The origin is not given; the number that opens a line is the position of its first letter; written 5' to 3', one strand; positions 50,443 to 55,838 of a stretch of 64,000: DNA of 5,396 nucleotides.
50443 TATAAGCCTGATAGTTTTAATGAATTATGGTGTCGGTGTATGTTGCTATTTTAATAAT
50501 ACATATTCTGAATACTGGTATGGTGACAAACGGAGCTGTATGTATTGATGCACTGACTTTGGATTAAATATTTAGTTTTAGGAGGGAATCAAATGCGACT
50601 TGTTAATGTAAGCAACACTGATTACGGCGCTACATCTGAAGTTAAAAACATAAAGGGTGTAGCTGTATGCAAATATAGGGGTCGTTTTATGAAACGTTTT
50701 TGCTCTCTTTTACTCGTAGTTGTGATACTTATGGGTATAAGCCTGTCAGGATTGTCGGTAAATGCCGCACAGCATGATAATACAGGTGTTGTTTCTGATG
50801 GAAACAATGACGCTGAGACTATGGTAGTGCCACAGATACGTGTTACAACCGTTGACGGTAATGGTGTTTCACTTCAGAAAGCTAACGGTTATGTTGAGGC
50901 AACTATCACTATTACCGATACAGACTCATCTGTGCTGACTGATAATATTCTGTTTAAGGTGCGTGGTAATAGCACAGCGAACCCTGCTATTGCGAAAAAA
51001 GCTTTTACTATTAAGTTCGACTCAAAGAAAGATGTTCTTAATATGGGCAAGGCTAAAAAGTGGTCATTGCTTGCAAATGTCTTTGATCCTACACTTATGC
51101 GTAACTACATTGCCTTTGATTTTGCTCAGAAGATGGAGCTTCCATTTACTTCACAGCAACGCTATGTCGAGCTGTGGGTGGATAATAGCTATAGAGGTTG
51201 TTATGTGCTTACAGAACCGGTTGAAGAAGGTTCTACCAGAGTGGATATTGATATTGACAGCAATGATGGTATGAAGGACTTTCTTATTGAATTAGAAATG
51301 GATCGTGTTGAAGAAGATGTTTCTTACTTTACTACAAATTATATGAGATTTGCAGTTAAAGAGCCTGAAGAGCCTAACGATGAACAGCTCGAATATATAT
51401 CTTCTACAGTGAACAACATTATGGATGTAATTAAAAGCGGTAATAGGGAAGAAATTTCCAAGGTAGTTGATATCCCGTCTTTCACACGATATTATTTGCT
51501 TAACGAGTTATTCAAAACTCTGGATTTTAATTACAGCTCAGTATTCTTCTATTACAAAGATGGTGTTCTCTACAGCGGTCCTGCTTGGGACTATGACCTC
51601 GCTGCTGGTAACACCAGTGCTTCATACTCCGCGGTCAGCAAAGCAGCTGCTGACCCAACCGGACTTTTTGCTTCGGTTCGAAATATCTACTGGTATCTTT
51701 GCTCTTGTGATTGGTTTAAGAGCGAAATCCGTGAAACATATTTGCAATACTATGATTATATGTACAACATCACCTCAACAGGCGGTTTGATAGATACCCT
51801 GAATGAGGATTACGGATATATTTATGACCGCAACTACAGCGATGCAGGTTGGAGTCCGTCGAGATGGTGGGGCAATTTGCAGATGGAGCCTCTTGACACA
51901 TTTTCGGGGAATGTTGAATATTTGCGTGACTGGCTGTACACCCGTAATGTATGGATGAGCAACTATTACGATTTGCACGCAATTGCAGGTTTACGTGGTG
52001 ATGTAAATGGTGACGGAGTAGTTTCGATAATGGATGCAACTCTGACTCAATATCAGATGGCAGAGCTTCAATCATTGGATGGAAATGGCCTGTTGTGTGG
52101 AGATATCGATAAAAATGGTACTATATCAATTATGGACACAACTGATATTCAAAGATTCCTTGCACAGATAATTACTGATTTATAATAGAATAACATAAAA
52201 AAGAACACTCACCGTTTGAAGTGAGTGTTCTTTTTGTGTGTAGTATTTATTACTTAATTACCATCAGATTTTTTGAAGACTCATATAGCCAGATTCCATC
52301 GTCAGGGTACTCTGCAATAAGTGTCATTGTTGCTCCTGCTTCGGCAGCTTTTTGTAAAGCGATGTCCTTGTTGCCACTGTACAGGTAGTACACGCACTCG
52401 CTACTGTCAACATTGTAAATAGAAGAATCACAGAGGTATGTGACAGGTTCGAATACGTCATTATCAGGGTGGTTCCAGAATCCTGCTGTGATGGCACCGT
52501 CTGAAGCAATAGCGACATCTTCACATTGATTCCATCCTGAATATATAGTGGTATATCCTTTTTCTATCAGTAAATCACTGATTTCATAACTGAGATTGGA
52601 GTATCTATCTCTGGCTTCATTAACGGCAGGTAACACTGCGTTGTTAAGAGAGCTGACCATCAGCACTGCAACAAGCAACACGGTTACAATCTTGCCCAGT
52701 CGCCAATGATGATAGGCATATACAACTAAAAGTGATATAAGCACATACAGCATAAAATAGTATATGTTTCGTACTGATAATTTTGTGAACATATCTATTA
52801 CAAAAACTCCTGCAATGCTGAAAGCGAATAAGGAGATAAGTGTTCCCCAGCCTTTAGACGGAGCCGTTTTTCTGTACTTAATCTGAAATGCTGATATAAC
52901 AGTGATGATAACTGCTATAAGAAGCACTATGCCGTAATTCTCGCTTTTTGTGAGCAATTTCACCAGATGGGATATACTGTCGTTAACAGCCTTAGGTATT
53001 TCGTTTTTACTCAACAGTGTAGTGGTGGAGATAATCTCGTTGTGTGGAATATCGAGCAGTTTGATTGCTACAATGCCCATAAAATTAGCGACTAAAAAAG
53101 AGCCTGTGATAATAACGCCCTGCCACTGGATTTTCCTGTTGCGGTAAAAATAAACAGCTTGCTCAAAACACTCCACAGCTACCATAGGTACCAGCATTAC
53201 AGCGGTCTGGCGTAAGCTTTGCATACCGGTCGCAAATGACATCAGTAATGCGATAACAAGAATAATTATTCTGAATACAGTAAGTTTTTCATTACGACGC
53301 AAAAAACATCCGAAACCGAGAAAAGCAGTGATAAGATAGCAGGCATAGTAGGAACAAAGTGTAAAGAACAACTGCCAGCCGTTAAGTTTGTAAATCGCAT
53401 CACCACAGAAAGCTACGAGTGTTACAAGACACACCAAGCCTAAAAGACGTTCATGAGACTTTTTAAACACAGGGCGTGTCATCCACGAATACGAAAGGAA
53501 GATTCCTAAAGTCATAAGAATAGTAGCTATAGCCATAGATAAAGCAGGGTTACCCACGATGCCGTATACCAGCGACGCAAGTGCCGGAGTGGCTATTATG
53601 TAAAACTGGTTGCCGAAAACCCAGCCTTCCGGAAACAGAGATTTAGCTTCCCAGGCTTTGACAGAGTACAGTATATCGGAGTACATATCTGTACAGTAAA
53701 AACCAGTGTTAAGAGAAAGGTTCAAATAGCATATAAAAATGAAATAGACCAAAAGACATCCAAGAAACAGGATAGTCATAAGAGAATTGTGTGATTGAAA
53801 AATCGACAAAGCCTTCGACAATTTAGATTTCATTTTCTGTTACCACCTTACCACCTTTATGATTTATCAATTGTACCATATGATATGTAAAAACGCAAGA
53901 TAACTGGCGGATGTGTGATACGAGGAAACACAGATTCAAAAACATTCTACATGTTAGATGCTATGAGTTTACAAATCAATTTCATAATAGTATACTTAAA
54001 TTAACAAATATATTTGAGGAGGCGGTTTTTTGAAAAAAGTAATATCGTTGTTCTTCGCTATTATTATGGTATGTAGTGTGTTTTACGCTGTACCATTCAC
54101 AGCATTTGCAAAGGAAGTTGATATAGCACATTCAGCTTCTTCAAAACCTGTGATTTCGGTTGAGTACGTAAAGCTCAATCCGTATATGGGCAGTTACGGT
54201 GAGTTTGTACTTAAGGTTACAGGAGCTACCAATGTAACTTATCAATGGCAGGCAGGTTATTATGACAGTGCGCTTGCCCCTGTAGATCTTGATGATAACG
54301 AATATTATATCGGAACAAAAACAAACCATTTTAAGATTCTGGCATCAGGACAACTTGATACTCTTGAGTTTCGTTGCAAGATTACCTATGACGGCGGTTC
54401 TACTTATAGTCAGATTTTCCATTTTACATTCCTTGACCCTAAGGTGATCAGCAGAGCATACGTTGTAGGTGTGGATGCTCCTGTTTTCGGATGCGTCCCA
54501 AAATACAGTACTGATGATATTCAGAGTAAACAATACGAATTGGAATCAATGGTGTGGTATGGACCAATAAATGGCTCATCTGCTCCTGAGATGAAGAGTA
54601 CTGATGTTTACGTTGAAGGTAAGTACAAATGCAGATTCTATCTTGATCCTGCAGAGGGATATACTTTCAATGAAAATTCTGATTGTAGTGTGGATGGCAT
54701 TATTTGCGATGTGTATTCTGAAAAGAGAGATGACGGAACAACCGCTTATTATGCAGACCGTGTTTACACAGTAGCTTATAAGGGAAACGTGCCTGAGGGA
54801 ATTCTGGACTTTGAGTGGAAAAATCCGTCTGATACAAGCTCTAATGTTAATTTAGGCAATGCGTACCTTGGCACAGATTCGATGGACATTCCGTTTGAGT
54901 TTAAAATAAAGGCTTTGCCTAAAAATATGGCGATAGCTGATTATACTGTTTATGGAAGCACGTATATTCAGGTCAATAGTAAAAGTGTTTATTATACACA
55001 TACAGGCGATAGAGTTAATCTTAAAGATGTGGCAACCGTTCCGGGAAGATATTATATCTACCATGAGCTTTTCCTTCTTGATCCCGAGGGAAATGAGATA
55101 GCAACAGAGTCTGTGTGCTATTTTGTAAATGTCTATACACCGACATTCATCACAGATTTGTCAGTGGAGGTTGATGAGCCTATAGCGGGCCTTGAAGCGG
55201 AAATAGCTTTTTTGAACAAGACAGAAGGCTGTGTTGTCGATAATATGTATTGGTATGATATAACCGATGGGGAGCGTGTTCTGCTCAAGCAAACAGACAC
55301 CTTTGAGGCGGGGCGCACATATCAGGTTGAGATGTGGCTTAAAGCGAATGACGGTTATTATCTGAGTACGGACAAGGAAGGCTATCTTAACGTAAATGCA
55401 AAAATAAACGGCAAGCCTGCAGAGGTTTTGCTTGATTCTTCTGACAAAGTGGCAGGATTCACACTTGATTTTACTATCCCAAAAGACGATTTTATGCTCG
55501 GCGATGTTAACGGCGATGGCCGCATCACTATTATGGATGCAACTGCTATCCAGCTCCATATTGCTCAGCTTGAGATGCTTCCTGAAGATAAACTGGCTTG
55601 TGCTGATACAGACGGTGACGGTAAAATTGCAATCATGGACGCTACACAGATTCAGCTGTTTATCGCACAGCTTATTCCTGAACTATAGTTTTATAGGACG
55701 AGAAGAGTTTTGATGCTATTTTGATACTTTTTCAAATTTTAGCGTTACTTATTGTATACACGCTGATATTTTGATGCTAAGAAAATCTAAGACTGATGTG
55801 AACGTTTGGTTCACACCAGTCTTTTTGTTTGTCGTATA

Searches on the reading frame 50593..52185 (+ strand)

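Call 8: search_protein_families(library=pfam, proteins=[window:50593-52185:+], max_evalue=0.01)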
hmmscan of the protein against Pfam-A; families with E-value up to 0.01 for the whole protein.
window:50593-52185:+ (530 aa): 2 families
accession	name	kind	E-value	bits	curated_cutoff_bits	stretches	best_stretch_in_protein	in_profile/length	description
PF08757.17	CotH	-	7.2e-34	118.2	23.8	1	122-455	2-322/322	CotH kinase protein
PF00404.24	Dockerin_1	-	5.5e-06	26.9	22.9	1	469-522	2-55/57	Dockerin type I domain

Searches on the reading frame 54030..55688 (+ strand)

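Call 8: search_protein_families(library=pfam, proteins=[window:54030-55688:+], max_evalue=0.01)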
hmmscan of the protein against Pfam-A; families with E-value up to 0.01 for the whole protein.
window:54030-55688:+ (552 aa): 3 families
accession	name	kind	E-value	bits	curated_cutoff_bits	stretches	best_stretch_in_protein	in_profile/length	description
PF00404.24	Dockerin_1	-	4.6e-09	36.8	22.9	1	490-541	1-52/57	Dockerin type I domain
PF02018.23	CBM_4_9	-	0.002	19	25.9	0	418-487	52-122/136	Carbohydrate binding domain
PF13202.12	EF-hand_5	-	0.006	16.5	25.9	0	487-501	3-18/25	EF hand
